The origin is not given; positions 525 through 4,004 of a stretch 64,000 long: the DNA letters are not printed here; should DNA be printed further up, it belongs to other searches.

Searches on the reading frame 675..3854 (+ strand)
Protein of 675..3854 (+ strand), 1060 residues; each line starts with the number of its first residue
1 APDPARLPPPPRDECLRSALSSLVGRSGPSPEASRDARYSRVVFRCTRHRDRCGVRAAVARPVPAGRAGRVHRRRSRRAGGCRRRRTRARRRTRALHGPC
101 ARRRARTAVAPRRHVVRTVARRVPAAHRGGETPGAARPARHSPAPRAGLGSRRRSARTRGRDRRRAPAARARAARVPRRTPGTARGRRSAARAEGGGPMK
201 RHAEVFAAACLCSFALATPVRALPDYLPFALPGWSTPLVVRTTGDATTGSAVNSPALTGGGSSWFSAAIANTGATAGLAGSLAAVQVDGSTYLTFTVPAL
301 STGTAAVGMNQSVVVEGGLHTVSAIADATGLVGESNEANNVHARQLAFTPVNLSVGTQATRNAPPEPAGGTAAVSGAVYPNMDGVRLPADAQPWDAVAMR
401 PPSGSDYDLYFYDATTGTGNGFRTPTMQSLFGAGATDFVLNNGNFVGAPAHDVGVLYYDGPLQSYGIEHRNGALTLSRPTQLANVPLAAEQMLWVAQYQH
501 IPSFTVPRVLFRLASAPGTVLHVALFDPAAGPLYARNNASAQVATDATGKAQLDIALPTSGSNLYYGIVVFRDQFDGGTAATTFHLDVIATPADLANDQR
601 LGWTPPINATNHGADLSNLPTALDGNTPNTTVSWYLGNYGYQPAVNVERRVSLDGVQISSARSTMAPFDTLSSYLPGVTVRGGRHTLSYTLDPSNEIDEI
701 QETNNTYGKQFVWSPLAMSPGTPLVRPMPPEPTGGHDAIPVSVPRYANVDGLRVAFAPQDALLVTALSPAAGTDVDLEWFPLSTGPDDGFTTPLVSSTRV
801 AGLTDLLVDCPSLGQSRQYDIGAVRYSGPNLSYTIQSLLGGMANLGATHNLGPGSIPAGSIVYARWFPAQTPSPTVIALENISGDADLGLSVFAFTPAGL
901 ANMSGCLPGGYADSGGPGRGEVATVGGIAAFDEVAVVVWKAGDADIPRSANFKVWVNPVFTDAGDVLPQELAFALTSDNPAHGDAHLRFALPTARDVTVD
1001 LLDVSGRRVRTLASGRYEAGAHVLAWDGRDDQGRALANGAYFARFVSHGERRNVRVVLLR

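Call 74: search_protein_families(library=pfam, proteins=[window:675-3854:+], max_evalue=0.00001)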
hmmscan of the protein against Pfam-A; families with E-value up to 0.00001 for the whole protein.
window:675-3854:+ (1060 aa): 2 families
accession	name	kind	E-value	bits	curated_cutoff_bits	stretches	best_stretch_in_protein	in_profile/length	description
PF07705.17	CARDB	-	1.8e-17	63.8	22.7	1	252-343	10-100/101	CARDB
PF13860.13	FlgD_ig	-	8.7e-12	45.3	27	1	987-1041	12-69/79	FlgD Ig-like domain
